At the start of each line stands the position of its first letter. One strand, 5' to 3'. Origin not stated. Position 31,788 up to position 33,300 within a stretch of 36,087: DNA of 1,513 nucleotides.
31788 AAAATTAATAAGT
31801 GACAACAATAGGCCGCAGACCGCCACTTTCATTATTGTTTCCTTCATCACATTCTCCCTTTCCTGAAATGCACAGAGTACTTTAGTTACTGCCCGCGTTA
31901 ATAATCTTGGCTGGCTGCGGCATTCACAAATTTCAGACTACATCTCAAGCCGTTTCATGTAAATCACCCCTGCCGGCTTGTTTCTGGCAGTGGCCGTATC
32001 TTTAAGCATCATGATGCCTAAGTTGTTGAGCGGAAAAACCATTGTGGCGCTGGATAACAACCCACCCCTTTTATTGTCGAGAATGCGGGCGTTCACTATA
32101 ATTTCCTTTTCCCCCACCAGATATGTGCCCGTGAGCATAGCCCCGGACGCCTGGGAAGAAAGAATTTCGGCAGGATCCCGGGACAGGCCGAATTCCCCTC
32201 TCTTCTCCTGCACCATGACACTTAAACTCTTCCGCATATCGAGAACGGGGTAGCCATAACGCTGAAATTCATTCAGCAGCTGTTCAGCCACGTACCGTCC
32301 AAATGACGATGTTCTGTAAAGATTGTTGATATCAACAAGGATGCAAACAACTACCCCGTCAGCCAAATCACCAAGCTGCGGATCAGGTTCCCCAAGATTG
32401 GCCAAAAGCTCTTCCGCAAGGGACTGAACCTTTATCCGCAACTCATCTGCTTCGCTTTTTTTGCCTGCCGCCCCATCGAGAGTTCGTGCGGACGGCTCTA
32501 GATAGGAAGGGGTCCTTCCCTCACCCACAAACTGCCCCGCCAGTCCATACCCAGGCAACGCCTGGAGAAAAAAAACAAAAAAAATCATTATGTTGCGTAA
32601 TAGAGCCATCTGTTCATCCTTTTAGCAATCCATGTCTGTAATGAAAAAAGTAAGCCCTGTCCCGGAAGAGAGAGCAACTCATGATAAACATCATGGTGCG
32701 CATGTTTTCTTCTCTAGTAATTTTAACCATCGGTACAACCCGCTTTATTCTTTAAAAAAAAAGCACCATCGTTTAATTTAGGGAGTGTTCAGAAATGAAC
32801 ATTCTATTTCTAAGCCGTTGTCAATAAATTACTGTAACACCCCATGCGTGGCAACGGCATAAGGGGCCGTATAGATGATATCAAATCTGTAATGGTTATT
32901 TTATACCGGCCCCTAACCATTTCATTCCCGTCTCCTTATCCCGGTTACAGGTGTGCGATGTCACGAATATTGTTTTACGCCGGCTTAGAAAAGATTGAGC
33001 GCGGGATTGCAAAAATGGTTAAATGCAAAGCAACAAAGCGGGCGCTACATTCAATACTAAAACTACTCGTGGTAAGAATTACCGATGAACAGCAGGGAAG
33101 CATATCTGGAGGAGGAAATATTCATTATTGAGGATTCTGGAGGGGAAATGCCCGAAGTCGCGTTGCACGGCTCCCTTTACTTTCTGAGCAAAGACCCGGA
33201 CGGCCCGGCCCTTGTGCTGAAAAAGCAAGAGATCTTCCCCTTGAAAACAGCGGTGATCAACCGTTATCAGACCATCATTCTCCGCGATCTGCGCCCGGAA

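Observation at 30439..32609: Three tandem LpoB/FlgO-fold periplasmic paralogs co-operonic with the repeat protein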

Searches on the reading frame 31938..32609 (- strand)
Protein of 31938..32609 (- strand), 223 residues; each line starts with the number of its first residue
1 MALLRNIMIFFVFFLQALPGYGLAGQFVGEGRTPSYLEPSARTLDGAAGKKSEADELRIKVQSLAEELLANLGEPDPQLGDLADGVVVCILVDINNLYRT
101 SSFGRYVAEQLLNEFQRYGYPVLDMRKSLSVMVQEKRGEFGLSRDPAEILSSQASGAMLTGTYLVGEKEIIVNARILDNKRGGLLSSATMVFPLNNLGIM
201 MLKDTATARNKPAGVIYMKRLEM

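Call 3: search_protein_families(library=pfam, proteins=[window:31938-32609:-], max_evalue=1)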
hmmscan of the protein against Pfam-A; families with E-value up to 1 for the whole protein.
window:31938-32609:- (223 aa): 1 family
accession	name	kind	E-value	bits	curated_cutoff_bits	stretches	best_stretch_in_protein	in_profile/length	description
PF17680.6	FlgO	-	2.4e-29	102.2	22.6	1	63-196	2-129/130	FlgO protein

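Call 4: search_protein_families(library=ncbifam, proteins=[window:31938-32609:-], max_evalue=1)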
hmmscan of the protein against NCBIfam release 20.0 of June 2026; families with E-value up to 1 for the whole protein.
window:31938-32609:- (223 aa): 1 family
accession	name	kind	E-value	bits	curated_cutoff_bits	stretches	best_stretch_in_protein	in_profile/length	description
TIGR01285.1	nifN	equivalog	0.12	11.3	326.8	1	66-138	347-418/433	nitrogenase iron-molybdenum cofactor biosynthesis protein NifN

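Call 11: find_homologous_proteins(query=window:31938-32609:-)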
Query window:31938-32609:- (223 aa): 250 proteins with E <= 0.001 among 703 candidates; the best 120 are listed.
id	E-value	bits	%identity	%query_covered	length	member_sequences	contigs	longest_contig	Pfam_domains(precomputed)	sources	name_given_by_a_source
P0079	7.1e-139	478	100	100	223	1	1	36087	PF17680.7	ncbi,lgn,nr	ncbi:MAG: hypothetical protein HY885_18610 [Deltaproteobacteria bacterium]|nr:hypothetical protein [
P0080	4.3e-84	299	64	100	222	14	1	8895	PF17680.7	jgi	jgi:TolB-like protein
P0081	2.8e-82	293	65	92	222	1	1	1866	PF17680.7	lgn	-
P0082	1.3e-79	285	63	100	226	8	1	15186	PF17680.7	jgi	-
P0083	4.3e-79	283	61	100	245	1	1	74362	PF17680.7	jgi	jgi:TolB-like protein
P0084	2.8e-78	280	71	85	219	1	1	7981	PF17680.7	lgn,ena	-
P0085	2.8e-77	277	68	87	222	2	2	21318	PF17680.7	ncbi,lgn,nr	ncbi:MAG: hypothetical protein KKC76_06715 [Proteobacteria bacterium]|nr:hypothetical protein [Pseud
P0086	2.8e-76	274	61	100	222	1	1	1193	PF17680.7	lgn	-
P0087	5.2e-76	273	70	86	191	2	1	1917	PF17680.7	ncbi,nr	ncbi:MAG: FlgO family outer membrane protein [Desulfobulbaceae bacterium]|nr:FlgO family outer membr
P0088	1.5e-75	271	62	100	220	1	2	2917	PF17680.7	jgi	-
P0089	1.3e-73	265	60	100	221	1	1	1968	PF17680.7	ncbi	-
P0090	1.3e-72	262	60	100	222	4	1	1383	PF17680.7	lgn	-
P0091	1.3e-72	262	59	100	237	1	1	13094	PF17680.7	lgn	-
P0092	3.1e-72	260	62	91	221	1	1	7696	PF17680.7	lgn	-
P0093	4.7e-72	260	67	86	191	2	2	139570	PF17680.7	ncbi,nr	ncbi:MAG: hypothetical protein KKA54_12460 [Proteobacteria bacterium]|nr:hypothetical protein [Pseud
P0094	5.4e-71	256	59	100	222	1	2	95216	PF17680.7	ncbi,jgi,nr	ncbi:MAG: hypothetical protein C4531_15750 [Desulfurivibrio sp.]|jgi:TolB-like protein|nr:MAG: hypot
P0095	7.7e-71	256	58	98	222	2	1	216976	PF17680.7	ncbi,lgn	ncbi:MAG: FlgO family outer membrane protein [Pseudomonadota bacterium]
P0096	3.7e-70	254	63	87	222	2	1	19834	PF17680.7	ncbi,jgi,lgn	-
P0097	6.9e-70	253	65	87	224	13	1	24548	PF17680.7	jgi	-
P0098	1.6e-69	252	64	87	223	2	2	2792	PF17680.7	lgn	-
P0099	2.0e-69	251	58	100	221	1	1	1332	PF17680.7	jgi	jgi:TolB-like protein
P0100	2.8e-69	251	62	87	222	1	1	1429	PF17680.7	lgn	-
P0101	3.1e-69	251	58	100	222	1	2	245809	PF17680.7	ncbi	ncbi:MAG: FlgO family outer membrane protein [Thermodesulfobacteriota bacterium]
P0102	5.2e-69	250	61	97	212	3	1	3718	PF17680.7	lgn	-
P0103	9.4e-68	246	57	100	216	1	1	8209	PF17680.7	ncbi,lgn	-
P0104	1.4e-67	245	57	100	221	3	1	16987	PF17680.7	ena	-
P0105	1.2e-66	242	55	100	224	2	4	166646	PF17680.7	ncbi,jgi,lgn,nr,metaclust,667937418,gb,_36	ncbi:MAG: hypothetical protein BM485_17525 [Desulfobulbaceae bacterium DB1]|nr:MAG: hypothetical pro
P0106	8.6e-65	236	56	97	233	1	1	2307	PF17680.7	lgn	-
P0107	4.2e-62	227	58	88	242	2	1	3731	PF17680.7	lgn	-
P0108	1.5e-61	226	53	100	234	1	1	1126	PF17680.7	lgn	-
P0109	2.6e-61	225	52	100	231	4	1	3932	PF17680.7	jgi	jgi:TolB-like protein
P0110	8.8e-61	223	56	100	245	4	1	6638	PF17680.7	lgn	-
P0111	7.0e-60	220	54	97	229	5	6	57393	PF17680.7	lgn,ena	-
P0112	1.8e-59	219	56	87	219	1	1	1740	PF17680.7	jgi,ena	-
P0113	1.3e-58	216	59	84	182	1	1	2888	PF17680.7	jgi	jgi:TolB-like protein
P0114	1.8e-58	216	52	97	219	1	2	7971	PF17680.7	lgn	-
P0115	3.1e-58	215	62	81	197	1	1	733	PF17680.7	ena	-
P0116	9.8e-58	213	51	96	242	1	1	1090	PF17680.7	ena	-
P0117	2.0e-57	212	52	96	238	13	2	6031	PF17680.7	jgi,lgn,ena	jgi:TolB-like protein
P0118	5.1e-57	211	51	97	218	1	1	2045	PF17680.7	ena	-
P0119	6.3e-57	210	50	100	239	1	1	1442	PF17680.7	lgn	-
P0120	8.6e-57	210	59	78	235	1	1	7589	PF17680.7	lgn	-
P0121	9.5e-57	210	53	88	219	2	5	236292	PF17680.7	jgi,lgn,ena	jgi:TolB-like protein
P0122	1.6e-56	209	59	78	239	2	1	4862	PF17680.7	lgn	-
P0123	4.6e-56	208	52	99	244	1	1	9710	PF17680.7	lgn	-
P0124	7.1e-56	207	49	97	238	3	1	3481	PF17680.7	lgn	-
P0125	1.3e-55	206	58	78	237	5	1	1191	PF17680.7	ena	-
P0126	5.2e-55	204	47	96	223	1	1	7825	PF17680.7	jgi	jgi:TolB-like protein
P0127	6.0e-55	204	59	78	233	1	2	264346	PF17680.7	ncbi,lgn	-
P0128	9.0e-55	203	49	98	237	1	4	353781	PF17680.7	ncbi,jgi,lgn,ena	-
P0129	2.5e-54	202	50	97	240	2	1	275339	PF17680.7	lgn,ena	-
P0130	5.7e-54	201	49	91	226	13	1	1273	PF17680.7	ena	-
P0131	1.8e-53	199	49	97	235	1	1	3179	PF17680.7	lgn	-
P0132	1.9e-53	199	55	78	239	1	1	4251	PF17680.7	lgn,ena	-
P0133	4.4e-53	198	58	78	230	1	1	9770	PF17680.7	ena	-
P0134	1.0e-52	197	53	83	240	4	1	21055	PF17680.7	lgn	-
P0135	1.2e-52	197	54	79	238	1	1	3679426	PF17680.7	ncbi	ncbi:FlgO family outer membrane protein [Thiovibrio sp. JS02]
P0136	1.2e-52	197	56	77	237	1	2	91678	PF17680.7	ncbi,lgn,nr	ncbi:MAG: hypothetical protein KKB30_04675 [Proteobacteria bacterium]|nr:hypothetical protein [Pseud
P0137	1.4e-52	196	54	79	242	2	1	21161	PF17680.7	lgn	-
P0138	2.4e-52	196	49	87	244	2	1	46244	PF17680.7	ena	-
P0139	2.5e-52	195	56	77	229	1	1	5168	PF17680.7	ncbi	-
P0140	3.3e-52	195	46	97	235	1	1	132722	PF17680.7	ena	-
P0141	6.1e-52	194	55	77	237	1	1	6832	PF17680.7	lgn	-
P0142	1.3e-51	193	47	97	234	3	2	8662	PF17680.7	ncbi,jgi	ncbi:MAG: FlgO family outer membrane protein [Desulfurivibrionaceae bacterium]|jgi:TolB-like protein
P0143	1.6e-51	193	56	78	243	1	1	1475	PF17680.7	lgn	-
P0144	4.8e-51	191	52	78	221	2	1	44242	PF17680.7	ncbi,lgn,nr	ncbi:MAG: FlgO family outer membrane protein [Deltaproteobacteria bacterium]|nr:FlgO family outer me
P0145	5.9e-51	191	54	77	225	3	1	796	PF17680.7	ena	-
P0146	6.9e-51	191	50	86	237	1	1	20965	PF17680.7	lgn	-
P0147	8.2e-51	190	53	77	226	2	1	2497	PF17680.7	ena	-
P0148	8.3e-51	190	56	75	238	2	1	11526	PF17680.7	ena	-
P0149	8.3e-51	190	48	99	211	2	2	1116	PF17680.7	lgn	-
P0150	9.1e-51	190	53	77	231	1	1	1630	PF17680.7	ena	-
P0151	9.5e-51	190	54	77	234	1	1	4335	PF17680.7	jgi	jgi:TolB-like protein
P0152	1.2e-50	190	54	76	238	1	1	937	PF17680.7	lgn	-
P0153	1.7e-50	189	53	77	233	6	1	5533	PF17680.7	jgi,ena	-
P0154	1.8e-50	189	47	99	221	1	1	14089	PF17680.7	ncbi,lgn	-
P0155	2.4e-50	189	46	97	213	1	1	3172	PF17680.7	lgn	-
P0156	2.7e-50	189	54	77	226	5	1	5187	PF17680.7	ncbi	-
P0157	3.0e-50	189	53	77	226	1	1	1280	PF17680.7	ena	-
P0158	3.0e-50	189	53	77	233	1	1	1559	PF17680.7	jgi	jgi:TolB-like protein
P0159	3.1e-50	189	53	77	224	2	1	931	PF17680.7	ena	-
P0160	3.4e-50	188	55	77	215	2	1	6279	PF17680.7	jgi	-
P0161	3.7e-50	188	53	77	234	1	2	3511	PF17680.7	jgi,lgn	jgi:TolB-like protein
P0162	4.0e-50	188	54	77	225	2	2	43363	PF17680.7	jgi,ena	-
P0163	4.1e-50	188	53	77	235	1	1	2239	PF17680.7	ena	-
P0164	4.3e-50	188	46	97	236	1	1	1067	PF17680.7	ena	-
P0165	5.0e-50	188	53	77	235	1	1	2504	PF17680.7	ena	-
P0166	5.6e-50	188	53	77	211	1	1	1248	PF17680.7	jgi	jgi:TolB-like protein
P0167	7.6e-50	187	54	77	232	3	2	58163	PF17680.7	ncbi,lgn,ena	-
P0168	8.1e-50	187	46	99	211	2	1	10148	PF17680.7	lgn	-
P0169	8.1e-50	187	53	77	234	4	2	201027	PF17680.7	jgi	jgi:TolB-like protein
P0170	9.3e-50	187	54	77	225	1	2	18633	PF17680.7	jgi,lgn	-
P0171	9.8e-50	187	49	80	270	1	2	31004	PF17680.7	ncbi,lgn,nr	ncbi:MAG: hypothetical protein KKE17_12330 [Proteobacteria bacterium]|nr:hypothetical protein [Pseud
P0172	1.0e-49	187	53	77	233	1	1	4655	PF17680.7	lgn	-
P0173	1.0e-49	187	53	77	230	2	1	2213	PF17680.7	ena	-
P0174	1.1e-49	187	46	98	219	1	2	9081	PF17680.7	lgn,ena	-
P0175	1.2e-49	187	53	78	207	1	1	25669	PF17680.7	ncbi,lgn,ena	-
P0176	1.3e-49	187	52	77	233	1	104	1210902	PF17680.7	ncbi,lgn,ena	-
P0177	1.3e-49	187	52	77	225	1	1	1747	PF17680.7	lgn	-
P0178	1.4e-49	186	53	80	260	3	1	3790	PF17680.7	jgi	jgi:TolB-like protein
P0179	1.4e-49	186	51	78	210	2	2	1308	PF17680.7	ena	-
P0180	1.6e-49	186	53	77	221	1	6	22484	PF17680.7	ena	-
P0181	1.8e-49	186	53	77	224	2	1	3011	PF17680.7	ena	-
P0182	1.8e-49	186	52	77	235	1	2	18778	PF17680.7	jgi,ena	-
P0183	1.8e-49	186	48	83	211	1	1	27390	PF17680.7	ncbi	-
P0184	1.9e-49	186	47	97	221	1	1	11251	PF17680.7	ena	-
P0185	2.0e-49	186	53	77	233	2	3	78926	PF17680.7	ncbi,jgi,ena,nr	ncbi:MAG: hypothetical protein A2505_05065 [Deltaproteobacteria bacterium RIFOXYD12_FULL_55_16]|nr:M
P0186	2.5e-49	186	53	77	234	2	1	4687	PF17680.7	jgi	jgi:TolB-like protein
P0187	2.7e-49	186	47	97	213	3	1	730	PF17680.7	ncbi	-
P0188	3.6e-49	185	48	95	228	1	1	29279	PF17680.7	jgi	jgi:TolB-like protein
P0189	3.8e-49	185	54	75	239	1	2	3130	PF17680.7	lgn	-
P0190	4.0e-49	185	54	77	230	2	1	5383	PF17680.7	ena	-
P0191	4.0e-49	185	53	77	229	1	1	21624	PF17680.7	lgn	-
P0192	4.0e-49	185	55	77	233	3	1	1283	PF17680.7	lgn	-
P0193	4.1e-49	185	52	77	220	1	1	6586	PF17680.7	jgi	-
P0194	4.4e-49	185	52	77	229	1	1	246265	PF17680.7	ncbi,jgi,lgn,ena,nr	ncbi:MAG: FlgO family outer membrane protein [Desulfobulbaceae bacterium]|nr:FlgO family outer membr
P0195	4.6e-49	185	47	95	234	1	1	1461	PF17680.7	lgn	-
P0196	4.7e-49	185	54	77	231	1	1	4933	PF17680.7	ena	-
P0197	4.7e-49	185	52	77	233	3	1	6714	PF17680.7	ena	-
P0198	4.7e-49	185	53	77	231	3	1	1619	PF17680.7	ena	-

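Call 13: find_encoding_contigs(protein=P0135, flank=10000, max_places=2)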
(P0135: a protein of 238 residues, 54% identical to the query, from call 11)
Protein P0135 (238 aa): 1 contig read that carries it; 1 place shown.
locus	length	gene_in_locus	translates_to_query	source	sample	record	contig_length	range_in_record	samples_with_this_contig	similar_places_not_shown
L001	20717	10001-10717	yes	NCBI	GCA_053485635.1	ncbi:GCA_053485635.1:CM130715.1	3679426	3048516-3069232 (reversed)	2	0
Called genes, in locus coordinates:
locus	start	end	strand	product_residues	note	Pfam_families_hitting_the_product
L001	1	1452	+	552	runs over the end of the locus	PF02203:TarH, PF12729:4HB_MCP_1, PF00015:MCPsignal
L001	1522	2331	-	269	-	PF00535:Glycos_transf_2 (weak), PF13641:Glyco_tranf_2_3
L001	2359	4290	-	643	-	PF00111:Fer2, PF17650:RACo_linker, PF17651:Raco_middle, PF14574:RACo_C_ter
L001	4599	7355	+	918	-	PF08448:PAS_4, PF13426:PAS_9, PF08448:PAS_4, PF13426:PAS_9 (weak), PF00989:PAS, PF13426:PAS_9, PF02518:HATPase_c, PF00072:Response_reg, +3 more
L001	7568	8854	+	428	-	PF00795:CN_hydrolase, PF01467:CTP_transf_like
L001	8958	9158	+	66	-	-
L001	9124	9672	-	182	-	PF25159:DUF7826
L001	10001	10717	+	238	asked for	PF17680:FlgO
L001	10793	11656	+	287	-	PF17680:FlgO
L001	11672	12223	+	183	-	-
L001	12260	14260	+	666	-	PF17892:Cadherin_5 (weak), PF17963:Big_9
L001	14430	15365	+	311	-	PF01430:HSP33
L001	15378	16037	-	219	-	PF00834:Ribul_P_3_epim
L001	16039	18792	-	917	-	PF00675:Peptidase_M16, PF05193:Peptidase_M16_C, PF00675:Peptidase_M16, PF05193:Peptidase_M16_C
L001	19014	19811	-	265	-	PF01790:LGT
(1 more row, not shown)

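Call 22: search_solved_structures(query=A2, max_evalue=1, show_alignments=2)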
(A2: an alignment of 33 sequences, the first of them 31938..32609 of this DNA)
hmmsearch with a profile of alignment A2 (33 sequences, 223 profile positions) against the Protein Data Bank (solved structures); distinct sequences matched with E-value up to 1: 2.
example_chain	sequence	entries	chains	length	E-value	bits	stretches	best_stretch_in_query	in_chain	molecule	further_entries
9yfg_Hb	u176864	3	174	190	2.9e-19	72.6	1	86-201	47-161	FlgO domain-containing protein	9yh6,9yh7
9yds_Ab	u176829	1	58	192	3e-19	72.5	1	86-201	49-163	FlgO domain-containing protein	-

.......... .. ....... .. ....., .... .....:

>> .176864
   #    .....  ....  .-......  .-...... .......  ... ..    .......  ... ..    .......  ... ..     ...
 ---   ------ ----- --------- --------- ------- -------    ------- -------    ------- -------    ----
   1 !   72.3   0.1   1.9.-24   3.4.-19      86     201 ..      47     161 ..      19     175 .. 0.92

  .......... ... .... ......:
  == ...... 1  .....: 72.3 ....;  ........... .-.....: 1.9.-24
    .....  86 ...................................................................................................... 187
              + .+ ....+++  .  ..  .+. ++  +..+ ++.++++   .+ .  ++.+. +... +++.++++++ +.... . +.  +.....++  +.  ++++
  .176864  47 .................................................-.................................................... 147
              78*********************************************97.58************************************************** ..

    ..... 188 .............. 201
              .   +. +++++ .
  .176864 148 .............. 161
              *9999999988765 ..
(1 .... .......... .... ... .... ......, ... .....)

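Call 33: find_related_loci(query=A2, collection=genome_contigs, flank=10000)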
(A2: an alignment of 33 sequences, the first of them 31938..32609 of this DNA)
Query A2 (223 aa) in genome_contigs; peptide patterns used: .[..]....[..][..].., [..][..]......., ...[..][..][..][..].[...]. (x = any residue, [..] = any of these).
120 stretches matched a pattern; 95 encode a relative of the query (tblastn E <= 1e-3); the best 80 are kept; 80 distinct loci.
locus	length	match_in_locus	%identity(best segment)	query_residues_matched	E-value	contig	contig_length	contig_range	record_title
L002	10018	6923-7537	67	18-223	2e-88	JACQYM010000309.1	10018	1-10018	MAG: Deltaproteobacteria bacterium isolate NC_groundwater_1541_Pr4_S-0.65um_57_8 SR1-18-Sp65_coassembly_scaffold_502659,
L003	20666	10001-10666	61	1-223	1e-83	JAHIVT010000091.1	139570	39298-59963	MAG: Proteobacteria bacterium isolate MM_PC_MetaG.mb.92 MM_PC_MetaG.mb.92_k141_698272, whole genome shotgun sequence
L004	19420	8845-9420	68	31-223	4e-82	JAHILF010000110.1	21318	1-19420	MAG: Proteobacteria bacterium isolate KR13_N2.mb.116 KR13_N2.mb.116_k141_245208, whole genome shotgun sequence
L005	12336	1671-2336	59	1-223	2e-79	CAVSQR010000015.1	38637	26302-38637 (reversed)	MAG: uncultured delta proteobacterium isolate MFD01299.bin.3.1 genome assembly, contig: contig_134104, whole genome shot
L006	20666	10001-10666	59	1-223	5e-79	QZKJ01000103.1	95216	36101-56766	MAG: Desulfurivibrio sp. isolate SURF_16 Ga0104751_1000178, whole genome shotgun sequence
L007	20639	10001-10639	60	7-223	4e-78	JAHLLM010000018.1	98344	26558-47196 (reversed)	MAG: Desulfobulbaceae bacterium isolate MAG127 NODE_766_length_98344_cov_203.898371, whole genome shotgun sequence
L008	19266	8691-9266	63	31-223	1e-76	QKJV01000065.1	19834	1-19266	MAG: Desulfobulbaceae bacterium isolate SZUA-615 scaffold_14975, whole genome shotgun sequence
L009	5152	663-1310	57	1-223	2e-76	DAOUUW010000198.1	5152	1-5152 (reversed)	MAG TPA_asm: Deltaproteobacteria bacterium isolate CSMAG_833 CSMAG_833_k141_817808_length_5152_cov_28.9577, whole genome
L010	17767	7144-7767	63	17-223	2e-75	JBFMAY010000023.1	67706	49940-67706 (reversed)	MAG: Thermodesulfobacteriota bacterium isolate MAG150 MAG150_23, whole genome shotgun sequence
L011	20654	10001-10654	58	5-223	2e-77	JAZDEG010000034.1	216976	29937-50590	MAG: Pseudomonadota bacterium isolate MEGAHIT-group-0.128 k141_16616127, whole genome shotgun sequence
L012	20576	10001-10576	63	31-223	6e-74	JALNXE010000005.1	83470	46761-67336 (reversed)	MAG: Desulfobulbaceae bacterium isolate SO_2016_LW3 bin 20 scaffold00431_LW162_2016, whole genome shotgun sequence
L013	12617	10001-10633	54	7-222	1e-69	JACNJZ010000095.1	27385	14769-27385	MAG: Candidatus Desulfobia pelagia NIOZ-UU_NODE_1991_length_27385_cov_9.34947, whole genome shotgun sequence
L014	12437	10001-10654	56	2-223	1e-68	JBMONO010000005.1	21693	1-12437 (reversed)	MAG: Thermodesulfobacteriota bacterium isolate Betzabe_MAG078 MAG078_5, whole genome shotgun sequence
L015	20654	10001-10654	56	2-223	3e-68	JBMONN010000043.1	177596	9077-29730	MAG: Thermodesulfobacteriota bacterium isolate Betzabe_MAG077 MAG077_43, whole genome shotgun sequence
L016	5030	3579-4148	60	34-223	5e-66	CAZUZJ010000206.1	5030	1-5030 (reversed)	MAG TPA_asm: uncultured Desulfobulbia bacterium isolate SRP093185_co1_3 genome assembly, contig: NODE_12640_length_5030_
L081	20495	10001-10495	40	53-221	3e-30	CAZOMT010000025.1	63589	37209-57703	MAG TPA_asm: uncultured Thermodesulfatator sp. isolate binchicken_co219_236 genome assembly, contig: k141_187414, whole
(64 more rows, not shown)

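Call 38: search_protein_families(library=pfam, proteins=[L081:8964-9698:+, L081:9695-10534:+, L081:10548-11225:+, L081:11167-11841:+, L081:12033-12614:+, L081:8642-9025:+], max_evalue=0.01)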
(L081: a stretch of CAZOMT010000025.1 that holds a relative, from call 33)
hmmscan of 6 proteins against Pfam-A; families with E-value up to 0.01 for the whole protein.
L081:8964-9698:+ (244 aa): 1 family
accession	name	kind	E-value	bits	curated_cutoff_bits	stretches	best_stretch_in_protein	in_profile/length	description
PF17680.6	FlgO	-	2.5e-27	95.7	22.6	1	64-190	5-126/130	FlgO protein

L081:9695-10534:+ (279 aa): 1 family
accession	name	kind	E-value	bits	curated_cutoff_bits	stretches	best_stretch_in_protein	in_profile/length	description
PF17680.6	FlgO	-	2.4e-37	128.1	22.6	1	113-239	2-126/130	FlgO protein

L081:10548-11225:+ (225 aa): 1 family
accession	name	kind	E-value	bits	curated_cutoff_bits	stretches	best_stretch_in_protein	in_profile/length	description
PF17680.6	FlgO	-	1.8e-31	109.1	22.6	1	68-196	2-128/130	FlgO protein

L081:11167-11841:+ (224 aa): 0 families

L081:12033-12614:+ (193 aa): 0 families

L081:8642-9025:+ (127 aa): 0 families

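Call 66: predict_structure(alignment_id=A2)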
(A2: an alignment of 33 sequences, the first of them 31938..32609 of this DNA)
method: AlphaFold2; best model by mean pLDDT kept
length: 223 residues; sequences in the alignment: 33
mean_pLDDT: 73.4   pTM: 0.60
mean pLDDT of the five models: 73.4, 70.6, 70.0, 68.9, 67.6
residues with pLDDT >= 90: 62; 70-90: 77; 50-70: 32; < 50: 52
segments of 3 or more residues with pLDDT < 50: 25-34, 36-46, 128-143, 208-211, 216-218, 220-223
pLDDT, mean of each block of 10 residues (from residue 1): 84 75 49 47 48 88 95 82 83 82 91 90 61 38 51 75 93 92 92 92 65 49 41
secondary structure, 60 per line:
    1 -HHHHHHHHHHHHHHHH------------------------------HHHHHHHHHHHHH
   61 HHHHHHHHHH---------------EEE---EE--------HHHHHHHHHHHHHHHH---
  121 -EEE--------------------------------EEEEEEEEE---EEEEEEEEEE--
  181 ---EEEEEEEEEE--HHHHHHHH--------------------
elements in order: H2-17 H48-70 E86-88 H102-117 E122-124 E157-165 E169-178 E184-193 H196-203

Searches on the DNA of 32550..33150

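Call 54: search_rna_families(source=window, start=32550, end=33150, threshold=evalue, max_evalue=1)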
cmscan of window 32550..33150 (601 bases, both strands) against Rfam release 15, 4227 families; matches with E-value up to 1: 0.
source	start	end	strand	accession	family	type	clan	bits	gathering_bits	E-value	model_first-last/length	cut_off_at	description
